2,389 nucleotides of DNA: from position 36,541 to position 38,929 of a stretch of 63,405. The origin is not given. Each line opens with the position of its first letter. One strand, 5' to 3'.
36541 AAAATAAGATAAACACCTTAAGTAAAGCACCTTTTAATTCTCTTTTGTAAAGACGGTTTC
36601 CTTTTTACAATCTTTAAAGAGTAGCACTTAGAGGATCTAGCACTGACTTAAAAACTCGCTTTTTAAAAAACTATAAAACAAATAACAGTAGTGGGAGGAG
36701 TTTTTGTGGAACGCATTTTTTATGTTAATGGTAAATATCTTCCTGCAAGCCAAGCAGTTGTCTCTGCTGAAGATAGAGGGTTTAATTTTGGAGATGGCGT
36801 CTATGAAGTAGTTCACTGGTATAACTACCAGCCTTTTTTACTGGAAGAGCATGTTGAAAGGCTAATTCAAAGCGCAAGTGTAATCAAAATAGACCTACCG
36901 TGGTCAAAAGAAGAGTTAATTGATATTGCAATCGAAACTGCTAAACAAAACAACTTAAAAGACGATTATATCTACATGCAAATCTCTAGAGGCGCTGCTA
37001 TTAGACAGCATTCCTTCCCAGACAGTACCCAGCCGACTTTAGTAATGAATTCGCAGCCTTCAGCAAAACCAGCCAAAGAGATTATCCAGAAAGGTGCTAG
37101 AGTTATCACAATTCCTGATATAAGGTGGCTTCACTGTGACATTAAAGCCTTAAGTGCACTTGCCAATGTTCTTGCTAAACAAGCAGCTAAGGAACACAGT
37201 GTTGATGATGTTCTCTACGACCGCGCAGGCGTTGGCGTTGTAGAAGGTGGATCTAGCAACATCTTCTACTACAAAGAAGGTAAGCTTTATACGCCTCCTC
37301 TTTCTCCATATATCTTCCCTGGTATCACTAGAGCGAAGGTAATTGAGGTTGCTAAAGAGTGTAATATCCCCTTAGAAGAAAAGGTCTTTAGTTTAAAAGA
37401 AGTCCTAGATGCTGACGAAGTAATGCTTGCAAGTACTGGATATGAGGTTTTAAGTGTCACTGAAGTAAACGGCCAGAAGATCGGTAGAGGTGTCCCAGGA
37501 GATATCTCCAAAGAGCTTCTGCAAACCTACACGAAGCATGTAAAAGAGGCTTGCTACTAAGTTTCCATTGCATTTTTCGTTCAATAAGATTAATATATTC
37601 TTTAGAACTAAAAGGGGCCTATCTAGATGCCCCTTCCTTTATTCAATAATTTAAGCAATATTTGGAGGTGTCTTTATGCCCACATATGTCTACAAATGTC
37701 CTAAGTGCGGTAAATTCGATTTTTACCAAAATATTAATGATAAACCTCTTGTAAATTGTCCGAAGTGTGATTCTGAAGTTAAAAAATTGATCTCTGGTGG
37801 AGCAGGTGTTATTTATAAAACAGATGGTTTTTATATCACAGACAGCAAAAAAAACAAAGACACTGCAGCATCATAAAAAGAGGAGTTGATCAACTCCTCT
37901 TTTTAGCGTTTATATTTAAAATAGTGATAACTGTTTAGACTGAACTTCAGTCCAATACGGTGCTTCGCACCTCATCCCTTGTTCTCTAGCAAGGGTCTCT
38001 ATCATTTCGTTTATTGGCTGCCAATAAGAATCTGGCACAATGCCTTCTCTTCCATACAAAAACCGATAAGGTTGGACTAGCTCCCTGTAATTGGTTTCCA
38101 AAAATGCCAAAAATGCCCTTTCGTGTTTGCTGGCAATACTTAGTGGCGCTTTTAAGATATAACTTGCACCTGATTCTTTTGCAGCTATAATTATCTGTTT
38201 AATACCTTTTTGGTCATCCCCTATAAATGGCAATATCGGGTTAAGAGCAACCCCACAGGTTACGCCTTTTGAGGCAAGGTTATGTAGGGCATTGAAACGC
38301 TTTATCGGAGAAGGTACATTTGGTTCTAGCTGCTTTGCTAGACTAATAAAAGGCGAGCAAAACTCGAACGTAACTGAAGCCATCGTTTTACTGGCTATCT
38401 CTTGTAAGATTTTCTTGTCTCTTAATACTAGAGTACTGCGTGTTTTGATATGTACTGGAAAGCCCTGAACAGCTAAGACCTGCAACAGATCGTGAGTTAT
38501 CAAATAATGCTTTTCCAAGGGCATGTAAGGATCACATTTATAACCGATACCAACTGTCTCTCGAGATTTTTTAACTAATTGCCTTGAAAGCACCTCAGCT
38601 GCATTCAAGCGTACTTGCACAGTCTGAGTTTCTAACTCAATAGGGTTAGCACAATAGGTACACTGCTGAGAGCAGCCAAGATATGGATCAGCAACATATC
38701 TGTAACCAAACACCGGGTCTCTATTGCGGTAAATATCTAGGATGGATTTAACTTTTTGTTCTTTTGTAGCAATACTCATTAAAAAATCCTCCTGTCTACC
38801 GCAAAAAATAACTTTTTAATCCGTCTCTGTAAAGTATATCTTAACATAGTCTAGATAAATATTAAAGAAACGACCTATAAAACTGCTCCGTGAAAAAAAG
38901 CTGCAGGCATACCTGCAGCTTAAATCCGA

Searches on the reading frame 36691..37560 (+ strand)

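Call 7: search_protein_families(library=pfam, proteins=[window:36691-37560:+])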
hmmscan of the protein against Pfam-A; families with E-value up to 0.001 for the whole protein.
window:36691-37560:+ (289 aa): 1 family
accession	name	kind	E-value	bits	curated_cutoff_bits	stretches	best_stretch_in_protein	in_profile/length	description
PF01063.24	Aminotran_4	-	5.7e-50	170.7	28.5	1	36-259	1-223/223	Amino-transferase class IV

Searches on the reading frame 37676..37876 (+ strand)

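Call 7: search_protein_families(library=pfam, proteins=[window:37676-37876:+])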
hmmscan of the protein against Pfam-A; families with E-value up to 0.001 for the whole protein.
window:37676-37876:+ (66 aa): 3 families
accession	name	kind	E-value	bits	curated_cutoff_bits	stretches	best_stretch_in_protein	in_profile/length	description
PF09723.15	Zn_ribbon_8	-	3.6e-14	52.9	34.4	1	1-39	1-41/41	Zinc ribbon domain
PF13248.11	Zn_ribbon_3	-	0.00025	20.8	27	0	6-16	3-14/26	zinc-ribbon domain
PF21276.3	ZNF512_C2HC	-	0.00041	20.4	27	0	17-41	5-29/38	Zinc finger protein 512, C2HC zinc finger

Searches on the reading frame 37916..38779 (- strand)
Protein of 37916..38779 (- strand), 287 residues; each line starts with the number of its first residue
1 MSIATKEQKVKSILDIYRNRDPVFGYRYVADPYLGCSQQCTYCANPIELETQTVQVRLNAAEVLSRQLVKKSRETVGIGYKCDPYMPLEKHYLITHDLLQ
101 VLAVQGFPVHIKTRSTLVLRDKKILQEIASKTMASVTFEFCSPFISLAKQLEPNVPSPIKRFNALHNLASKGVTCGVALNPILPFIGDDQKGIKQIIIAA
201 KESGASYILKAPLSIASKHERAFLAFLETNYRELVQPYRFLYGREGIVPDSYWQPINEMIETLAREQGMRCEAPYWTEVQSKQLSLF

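Call 7: search_protein_families(library=pfam, proteins=[window:37916-38779:-])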
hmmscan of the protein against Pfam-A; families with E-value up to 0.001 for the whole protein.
window:37916-38779:- (287 aa): 1 family
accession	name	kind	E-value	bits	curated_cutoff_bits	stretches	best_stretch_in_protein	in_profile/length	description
PF04055.27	Radical_SAM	-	0.00022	21.9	29.5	1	33-183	4-151/166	Radical SAM superfamily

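Call 8: search_protein_families(library=ncbifam, proteins=[window:37916-38779:-])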
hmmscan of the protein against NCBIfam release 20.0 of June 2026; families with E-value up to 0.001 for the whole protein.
window:37916-38779:- (287 aa): 4 families
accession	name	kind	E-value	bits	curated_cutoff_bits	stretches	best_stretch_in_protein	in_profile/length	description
NF038135.1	rSAM_Rv2578c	equivalog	2.2e-44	151.8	430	1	5-269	40-316/317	Rv2578c family radical SAM protein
NF038136.1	rSAM_Rv_intein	exception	1.5e-39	136.3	700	1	52-269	354-573/574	intein-containing Rv2578c family radical SAM protein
NF033668.1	rSAM_PA0069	hypoth_equivalog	3.3e-35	121.7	360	1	6-218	39-259/348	PA0069 family radical SAM protein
TIGR04470.1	rSAM_mob_pairB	equivalog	4.1e-17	62.5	410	1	7-270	3-255/285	radical SAM mobile pair protein B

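Call 9: find_related_loci(query=window:37916-38779:-, collection=genome_contigs, flank=3000)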
Query window:37916-38779:- (287 aa) in genome_contigs; peptide patterns used: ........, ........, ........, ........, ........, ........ (x = any residue, [..] = any of these).
177 stretches matched a pattern; 1 encode a relative of the query (tblastn E <= 1e-3); 1 distinct loci.
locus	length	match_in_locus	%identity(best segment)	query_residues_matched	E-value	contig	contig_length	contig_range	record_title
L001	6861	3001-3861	67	3-287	2e-133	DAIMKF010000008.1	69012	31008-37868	MAG TPA_asm: Bacillota bacterium isolate CTOTU4017 NODE_108_length_69012_cov_11.368403, whole genome shotgun sequence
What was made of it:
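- Tried and rejected: The single genome scan with the radical SAM protein found one relative (call 9).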

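Call 54: search_protein_families(library=ncbifam, proteins=[L001:1566-2864:+], max_evalue=0.001)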
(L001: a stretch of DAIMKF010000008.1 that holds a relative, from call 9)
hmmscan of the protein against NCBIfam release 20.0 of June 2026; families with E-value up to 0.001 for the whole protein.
L001:1566-2864:+ (432 aa): 1 family
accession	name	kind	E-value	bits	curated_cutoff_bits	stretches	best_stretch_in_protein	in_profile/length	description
TIGR03851.1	chitin_NgcE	equivalog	9.9e-05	21.4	399.65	1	78-234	89-258/450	N-acetylglucosamine/diacetylchitobiose ABC transporter substrate-binding protein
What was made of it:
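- On Purine riboswitch, guanine class (RF00167): The downstream genes are a CUT1-type solute-binding protein and an Rv2578c-like radical SAM protein (calls 7, 8, 54).
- On Guanine/PRPP tandem riboswitch (ykkC subtype 2b): Calls 7, 8, 54.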

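Call 63: find_homologous_proteins(query=window:37916-38779:-, max_evalue=1e-40)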
Query window:37916-38779:- (287 aa): 12 proteins with E <= 1e-40 among 811 candidates.
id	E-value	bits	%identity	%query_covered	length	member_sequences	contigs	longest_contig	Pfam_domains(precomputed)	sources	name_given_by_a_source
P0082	4.2e-189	644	100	100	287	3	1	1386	-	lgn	-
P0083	6.1e-145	500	76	100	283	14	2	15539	-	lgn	-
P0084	5.5e-126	437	68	98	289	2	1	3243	PF04055.28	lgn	-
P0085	1.4e-124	433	67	99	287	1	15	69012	PF04055.28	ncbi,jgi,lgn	-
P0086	1.1e-121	423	65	98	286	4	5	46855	PF04055.28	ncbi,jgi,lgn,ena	-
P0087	2.8e-121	422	63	99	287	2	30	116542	PF04055.28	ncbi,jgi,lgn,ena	jgi:DNA repair photolyase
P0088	7.7e-119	414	64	99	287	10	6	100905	PF04055.28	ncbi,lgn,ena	-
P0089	9.7e-45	171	34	98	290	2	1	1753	PF04055.28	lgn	-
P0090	5.8e-44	168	35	98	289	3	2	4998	PF04055.28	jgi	jgi:DNA repair photolyase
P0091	1.7e-41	160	35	98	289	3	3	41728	PF04055.28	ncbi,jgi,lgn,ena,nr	ncbi:MAG: radical SAM protein [Chloroflexi bacterium]|nr:MAG: radical SAM protein [Anaerolineaceae b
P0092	5.9e-41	159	37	90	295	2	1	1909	PF04055.28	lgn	-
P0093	7.1e-41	158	36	93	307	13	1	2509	PF04055.28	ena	-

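Call 64: find_encoding_contigs(protein=P0084, flank=4000, max_places=1)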
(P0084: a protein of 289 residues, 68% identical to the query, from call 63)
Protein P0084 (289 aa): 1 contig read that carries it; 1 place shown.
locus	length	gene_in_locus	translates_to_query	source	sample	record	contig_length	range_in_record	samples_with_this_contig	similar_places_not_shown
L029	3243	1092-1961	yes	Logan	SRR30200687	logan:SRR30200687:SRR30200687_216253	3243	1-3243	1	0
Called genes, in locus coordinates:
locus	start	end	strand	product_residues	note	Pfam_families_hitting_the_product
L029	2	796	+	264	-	?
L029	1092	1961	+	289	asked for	PF04055:Radical_SAM (faint)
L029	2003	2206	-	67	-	PF09723:Zn_ribbon_8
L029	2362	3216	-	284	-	PF01063:Aminotran_4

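Call 65: find_encoding_contigs(protein=P0088, flank=4000, max_places=2)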
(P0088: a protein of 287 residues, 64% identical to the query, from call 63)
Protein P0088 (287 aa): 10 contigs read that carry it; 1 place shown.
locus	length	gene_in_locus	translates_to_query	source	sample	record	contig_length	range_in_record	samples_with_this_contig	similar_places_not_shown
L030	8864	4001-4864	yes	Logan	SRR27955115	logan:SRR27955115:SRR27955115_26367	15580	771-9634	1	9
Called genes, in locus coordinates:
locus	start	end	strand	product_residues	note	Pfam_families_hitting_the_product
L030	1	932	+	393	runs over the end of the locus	PF00753:Lactamase_B (weak), PF19583:ODP, PF00258:Flavodoxin_1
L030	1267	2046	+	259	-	PF01171:ATP_bind_3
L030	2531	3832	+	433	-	PF01547:SBP_bac_1, PF13416:SBP_bac_8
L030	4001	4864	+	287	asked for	PF04055:Radical_SAM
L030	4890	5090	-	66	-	PF09723:Zn_ribbon_8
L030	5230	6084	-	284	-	PF01063:Aminotran_4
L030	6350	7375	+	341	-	-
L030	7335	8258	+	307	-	PF00704:Glyco_hydro_18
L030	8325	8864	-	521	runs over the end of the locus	PF00933:Glyco_hydro_3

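Call 66: find_encoding_contigs(protein=P0091, flank=3000, max_places=1)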
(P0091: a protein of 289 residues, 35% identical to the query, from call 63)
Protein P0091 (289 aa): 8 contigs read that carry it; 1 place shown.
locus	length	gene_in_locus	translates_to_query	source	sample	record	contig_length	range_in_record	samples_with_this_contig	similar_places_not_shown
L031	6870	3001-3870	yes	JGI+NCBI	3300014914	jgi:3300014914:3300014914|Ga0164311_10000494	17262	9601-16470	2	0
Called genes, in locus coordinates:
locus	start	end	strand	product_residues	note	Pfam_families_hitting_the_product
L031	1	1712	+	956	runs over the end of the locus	PF02463:SMC_N (faint), PF13191:AAA_16 (faint), PF13304:AAA_21 (faint), PF13555:AAA_29 (faint), PF20703:nSTAND1 (faint), PF17760:UvrA_inter, PF17755:UvrA_DNA-bind, PF00005:ABC_tran (weak), +1 more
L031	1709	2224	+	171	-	PF12867:DinB_2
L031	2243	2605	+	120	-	PF12675:DUF3795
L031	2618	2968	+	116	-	PF12675:DUF3795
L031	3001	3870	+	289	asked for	PF04055:Radical_SAM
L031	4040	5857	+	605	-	PF00664:ABC_membrane, PF00005:ABC_tran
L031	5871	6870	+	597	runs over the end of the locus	?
